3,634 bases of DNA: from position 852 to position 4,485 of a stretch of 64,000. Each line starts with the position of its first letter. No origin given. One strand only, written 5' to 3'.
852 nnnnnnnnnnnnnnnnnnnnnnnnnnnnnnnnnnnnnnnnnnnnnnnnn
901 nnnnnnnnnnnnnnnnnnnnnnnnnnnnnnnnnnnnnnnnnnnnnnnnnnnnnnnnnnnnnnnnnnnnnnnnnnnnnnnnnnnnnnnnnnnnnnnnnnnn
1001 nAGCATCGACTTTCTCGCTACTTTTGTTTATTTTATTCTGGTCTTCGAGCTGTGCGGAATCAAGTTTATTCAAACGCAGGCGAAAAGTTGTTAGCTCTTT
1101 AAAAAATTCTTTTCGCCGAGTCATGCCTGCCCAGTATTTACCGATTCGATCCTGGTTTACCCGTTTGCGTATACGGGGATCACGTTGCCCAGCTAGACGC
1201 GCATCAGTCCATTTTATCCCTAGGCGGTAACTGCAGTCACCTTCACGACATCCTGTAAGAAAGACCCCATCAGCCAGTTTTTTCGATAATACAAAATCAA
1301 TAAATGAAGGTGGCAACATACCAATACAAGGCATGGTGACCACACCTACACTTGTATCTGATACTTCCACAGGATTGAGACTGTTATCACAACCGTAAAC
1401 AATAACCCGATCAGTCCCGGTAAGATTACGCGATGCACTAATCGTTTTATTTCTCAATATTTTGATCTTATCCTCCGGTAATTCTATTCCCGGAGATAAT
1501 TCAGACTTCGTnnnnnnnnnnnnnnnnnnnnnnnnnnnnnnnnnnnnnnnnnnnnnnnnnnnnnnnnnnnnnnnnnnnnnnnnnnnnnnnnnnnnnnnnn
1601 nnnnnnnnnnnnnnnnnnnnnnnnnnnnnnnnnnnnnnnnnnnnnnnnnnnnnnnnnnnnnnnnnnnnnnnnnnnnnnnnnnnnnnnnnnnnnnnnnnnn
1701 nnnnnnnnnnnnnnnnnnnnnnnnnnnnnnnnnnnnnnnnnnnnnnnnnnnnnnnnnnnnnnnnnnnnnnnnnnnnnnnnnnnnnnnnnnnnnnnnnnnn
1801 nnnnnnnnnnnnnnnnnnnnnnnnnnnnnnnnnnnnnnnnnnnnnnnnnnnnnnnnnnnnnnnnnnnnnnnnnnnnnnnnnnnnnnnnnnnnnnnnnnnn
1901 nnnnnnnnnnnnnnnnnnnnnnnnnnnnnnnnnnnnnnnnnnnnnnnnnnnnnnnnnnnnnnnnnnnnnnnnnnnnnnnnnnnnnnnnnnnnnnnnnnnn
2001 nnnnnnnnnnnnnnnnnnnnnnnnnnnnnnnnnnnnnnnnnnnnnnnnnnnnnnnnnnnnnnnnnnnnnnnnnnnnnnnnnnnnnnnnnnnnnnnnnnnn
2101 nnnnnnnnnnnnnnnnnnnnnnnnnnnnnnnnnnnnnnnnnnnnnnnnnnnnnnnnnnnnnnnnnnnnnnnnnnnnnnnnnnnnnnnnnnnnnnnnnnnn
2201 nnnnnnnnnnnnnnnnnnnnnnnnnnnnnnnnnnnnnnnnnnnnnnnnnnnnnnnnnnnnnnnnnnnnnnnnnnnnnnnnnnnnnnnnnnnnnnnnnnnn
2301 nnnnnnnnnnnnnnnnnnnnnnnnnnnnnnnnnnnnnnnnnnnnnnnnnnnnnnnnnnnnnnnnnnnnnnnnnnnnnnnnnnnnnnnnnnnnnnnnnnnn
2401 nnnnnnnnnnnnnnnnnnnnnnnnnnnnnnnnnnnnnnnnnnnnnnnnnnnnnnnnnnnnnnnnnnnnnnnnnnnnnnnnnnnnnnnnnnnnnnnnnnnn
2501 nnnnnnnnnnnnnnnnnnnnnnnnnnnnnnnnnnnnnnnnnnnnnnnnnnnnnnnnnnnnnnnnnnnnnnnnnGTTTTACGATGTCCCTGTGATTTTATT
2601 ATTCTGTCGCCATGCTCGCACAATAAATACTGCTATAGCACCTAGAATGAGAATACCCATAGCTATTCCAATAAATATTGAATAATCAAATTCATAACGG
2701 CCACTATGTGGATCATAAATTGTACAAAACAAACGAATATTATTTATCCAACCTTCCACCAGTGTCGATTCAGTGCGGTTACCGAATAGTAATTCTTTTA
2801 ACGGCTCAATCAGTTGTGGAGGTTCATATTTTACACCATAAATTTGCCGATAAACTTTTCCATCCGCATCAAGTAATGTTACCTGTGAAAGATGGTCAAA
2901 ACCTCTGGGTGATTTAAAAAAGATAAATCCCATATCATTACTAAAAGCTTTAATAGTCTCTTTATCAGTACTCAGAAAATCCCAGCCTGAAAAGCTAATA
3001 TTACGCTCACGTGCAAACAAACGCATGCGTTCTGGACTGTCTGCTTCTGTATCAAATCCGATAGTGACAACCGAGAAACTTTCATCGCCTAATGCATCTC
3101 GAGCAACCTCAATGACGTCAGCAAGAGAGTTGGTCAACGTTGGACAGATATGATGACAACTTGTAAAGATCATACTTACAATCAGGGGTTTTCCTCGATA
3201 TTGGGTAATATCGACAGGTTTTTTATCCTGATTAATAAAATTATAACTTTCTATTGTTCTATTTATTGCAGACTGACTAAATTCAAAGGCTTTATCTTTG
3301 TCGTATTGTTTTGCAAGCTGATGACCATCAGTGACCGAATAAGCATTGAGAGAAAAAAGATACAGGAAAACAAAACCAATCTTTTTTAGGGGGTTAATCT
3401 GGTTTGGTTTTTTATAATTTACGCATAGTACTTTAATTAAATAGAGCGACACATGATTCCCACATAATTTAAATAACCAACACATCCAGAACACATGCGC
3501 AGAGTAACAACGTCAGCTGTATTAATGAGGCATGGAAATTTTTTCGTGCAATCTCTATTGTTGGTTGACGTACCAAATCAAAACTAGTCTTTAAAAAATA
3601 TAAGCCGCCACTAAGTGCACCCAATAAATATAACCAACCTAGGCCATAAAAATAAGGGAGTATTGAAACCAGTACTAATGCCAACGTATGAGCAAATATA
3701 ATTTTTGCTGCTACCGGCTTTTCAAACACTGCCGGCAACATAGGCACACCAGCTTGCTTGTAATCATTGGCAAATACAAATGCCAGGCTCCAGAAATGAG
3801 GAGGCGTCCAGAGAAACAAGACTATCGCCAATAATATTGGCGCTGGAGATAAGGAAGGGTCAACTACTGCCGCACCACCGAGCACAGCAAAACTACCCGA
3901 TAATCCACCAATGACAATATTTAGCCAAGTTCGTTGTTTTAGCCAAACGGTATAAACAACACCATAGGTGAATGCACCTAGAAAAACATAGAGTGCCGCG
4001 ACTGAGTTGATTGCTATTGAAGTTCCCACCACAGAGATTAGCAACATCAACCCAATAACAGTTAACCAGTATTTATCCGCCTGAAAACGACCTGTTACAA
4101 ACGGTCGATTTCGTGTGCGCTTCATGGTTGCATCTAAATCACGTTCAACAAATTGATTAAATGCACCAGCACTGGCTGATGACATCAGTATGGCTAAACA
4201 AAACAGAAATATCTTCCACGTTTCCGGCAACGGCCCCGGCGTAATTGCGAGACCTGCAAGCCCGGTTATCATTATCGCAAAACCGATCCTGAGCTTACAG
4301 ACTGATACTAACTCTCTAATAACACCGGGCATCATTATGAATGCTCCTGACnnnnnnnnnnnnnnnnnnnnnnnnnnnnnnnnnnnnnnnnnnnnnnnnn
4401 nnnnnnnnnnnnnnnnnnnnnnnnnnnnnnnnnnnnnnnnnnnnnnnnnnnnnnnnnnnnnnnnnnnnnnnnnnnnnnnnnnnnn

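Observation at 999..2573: Single polypeptide joining cytochrome b, two [4Fe-4S] clusters and an MvhD-type domain inside the oxidase operon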

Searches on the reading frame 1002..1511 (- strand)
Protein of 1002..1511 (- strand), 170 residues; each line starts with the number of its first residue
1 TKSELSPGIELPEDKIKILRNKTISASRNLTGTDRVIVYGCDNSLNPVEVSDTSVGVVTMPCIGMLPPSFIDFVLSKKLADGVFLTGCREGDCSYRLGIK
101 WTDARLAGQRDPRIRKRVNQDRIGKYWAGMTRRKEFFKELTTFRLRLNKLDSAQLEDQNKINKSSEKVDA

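Call 58: search_solved_structures(query=window:1002-1511:-, max_evalue=0.1, show_alignments=3)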
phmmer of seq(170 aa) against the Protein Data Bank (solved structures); distinct sequences matched with E-value up to 0.1: 4.
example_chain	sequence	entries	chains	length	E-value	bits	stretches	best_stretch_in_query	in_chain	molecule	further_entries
9sw2_D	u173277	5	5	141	1.2e-07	34.7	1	52-143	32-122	F420-non-reducing hydrogenase iron-sulfur subunit D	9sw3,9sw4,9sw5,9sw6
5odc_D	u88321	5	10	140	5.6e-07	32.6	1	53-157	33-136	Methyl-viologen reducing hydrogenase subunit D | Methyl-viologen reducing hydrogenase, subunit D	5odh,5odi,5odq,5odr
8rvv_F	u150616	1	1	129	0.00011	25.2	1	54-143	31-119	Methyl viologen-reducing hydrogenase, subunit D-related protein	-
8rvu_F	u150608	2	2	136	0.00011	25.2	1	54-143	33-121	Methyl viologen-reducing hydrogenase, subunit D-related protein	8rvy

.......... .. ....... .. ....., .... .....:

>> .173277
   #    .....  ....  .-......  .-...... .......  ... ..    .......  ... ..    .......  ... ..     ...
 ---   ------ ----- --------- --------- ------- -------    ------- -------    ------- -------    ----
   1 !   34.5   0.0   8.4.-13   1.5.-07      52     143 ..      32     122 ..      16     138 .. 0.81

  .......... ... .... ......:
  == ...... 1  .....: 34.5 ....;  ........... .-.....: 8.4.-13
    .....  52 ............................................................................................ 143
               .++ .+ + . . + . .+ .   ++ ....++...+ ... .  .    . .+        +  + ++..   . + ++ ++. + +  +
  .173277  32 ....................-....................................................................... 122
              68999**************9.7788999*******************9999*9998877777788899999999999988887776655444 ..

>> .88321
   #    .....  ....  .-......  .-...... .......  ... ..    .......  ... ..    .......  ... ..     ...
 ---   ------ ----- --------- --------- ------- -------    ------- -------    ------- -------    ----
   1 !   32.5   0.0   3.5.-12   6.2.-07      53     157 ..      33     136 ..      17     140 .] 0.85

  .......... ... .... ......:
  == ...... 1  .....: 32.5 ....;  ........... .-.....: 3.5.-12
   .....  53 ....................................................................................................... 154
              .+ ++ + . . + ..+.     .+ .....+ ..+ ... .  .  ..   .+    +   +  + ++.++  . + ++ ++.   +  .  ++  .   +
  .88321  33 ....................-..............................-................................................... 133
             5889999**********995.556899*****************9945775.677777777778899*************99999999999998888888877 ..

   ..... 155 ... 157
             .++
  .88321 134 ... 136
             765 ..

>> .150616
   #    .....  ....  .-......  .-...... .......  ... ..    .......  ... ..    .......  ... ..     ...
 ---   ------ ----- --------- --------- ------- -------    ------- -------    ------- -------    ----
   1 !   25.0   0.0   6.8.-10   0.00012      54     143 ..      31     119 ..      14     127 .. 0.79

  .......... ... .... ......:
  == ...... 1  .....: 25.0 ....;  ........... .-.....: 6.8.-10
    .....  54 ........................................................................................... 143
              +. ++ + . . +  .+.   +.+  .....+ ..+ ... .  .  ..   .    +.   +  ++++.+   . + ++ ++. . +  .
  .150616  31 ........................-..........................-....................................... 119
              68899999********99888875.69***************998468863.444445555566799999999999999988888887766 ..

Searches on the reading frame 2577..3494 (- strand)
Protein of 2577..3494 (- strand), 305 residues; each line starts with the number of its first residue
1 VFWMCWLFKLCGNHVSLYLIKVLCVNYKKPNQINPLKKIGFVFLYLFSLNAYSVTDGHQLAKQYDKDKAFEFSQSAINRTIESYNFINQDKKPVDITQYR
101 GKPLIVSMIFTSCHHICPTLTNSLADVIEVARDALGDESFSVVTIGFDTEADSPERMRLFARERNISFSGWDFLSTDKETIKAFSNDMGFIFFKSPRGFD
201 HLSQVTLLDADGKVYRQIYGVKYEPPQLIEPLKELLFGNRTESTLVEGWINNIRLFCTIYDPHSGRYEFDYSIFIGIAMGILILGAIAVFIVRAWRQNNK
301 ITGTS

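Call 3: search_protein_families(library=pfam, proteins=[window:2577-3494:-], max_evalue=0.01)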
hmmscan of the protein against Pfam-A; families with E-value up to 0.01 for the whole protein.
window:2577-3494:- (305 aa): 2 families
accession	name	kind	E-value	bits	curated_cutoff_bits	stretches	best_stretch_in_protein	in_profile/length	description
PF02630.20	SCO1-SenC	-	3.2e-15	56.7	22.8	1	82-214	2-134/134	SCO1/SenC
PF08534.16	Redoxin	-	0.00036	20.8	26.6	1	87-223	14-137/148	Redoxin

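Call 4: search_protein_families(library=ncbifam, proteins=[window:2577-3494:-], max_evalue=0.01)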
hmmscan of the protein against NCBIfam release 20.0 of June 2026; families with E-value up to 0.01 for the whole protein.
window:2577-3494:- (305 aa): 1 family
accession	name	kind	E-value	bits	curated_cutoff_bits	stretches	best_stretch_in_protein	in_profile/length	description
NF047696.1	ThlDiSintTplARhiz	equivalog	0.0017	18.1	230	1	76-153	72-144/219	thiol:disulfide interchange protein TlpA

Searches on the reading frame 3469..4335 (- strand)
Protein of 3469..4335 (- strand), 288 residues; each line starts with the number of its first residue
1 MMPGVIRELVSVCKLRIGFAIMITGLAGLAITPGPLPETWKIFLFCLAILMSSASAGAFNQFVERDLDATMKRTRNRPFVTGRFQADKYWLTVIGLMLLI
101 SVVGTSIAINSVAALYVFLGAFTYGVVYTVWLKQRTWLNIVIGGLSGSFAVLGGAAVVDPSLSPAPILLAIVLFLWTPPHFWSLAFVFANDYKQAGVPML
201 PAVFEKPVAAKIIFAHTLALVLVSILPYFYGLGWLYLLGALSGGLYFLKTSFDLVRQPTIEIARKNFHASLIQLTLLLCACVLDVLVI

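Call 3: search_protein_families(library=pfam, proteins=[window:3469-4335:-], max_evalue=0.01)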
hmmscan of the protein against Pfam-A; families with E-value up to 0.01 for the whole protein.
window:3469-4335:- (288 aa): 1 family
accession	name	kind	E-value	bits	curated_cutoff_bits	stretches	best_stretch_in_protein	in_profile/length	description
PF01040.23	UbiA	-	2e-51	175.2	34.2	1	22-269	2-248/250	UbiA prenyltransferase family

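Call 4: search_protein_families(library=ncbifam, proteins=[window:3469-4335:-], max_evalue=0.01)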
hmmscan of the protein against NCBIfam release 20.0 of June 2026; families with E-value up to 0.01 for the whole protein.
window:3469-4335:- (288 aa): 16 families
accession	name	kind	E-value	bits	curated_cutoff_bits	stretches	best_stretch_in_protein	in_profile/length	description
TIGR01473.1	cyoE_ctaB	equivalog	1.5e-77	261.1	210.3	1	8-284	2-280/281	heme o synthase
NF003349.0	PRK04375.1-2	equivalog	3.1e-66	223.7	246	1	5-287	24-312/318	heme o synthase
NF003348.0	PRK04375.1-1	equivalog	4e-38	131.5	285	1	6-286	3-284/292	heme o synthase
NF009523.0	PRK12884.1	equivalog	1.5e-17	63.7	269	1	8-284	6-276/279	prenyltransferase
TIGR01475.1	ubiA_other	subfamily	3.5e-16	59.5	180.8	1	27-285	23-280/282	UbiA-like polyprenyltransferase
TIGR01474.1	ubiA_proteo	equivalog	3.2e-14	53.1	275.45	1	33-284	34-280/282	4-hydroxybenzoate octaprenyltransferase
NF009515.0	PRK12874.1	equivalog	1.6e-13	50.7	392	1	39-284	45-287/291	4-hydroxybenzoate polyprenyltransferase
NF041585.1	MqnP_Cj_Hp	exception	3.1e-13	49.8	375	1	38-270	37-266/281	menaquinone biosynthesis prenyltransferase MqnP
NF041586.1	MqnP_DT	exception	5.6e-12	45.9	430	1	28-284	22-275/277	menaquinone biosynthesis prenyltransferase MqnP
NF009524.0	PRK12886.1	equivalog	4.5e-11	42.6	387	1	38-284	40-283/291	prenyltransferase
NF009526.0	PRK12888.1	equivalog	1.7e-09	37.5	364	1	39-286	51-295/301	4-hydroxybenzoate octaprenyltransferase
NF009609.0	PRK13106.1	equivalog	2.6e-09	36.9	349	1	37-284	46-294/301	prenyltransferase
NF041584.1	MqnP_SCO4491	exception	3.1e-08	33.7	420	1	40-285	40-282/285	menaquinone biosynthesis prenyltransferase MqnP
NF009522.0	PRK12883.1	equivalog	5.4e-08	32.7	353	1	23-273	20-262/279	geranylgeranylglycerol-phosphate geranylgeranyltransferase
NF006088.0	PRK08238.1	equivalog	3.1e-07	29.4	351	1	39-187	226-364/482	UbiA family prenyltransferase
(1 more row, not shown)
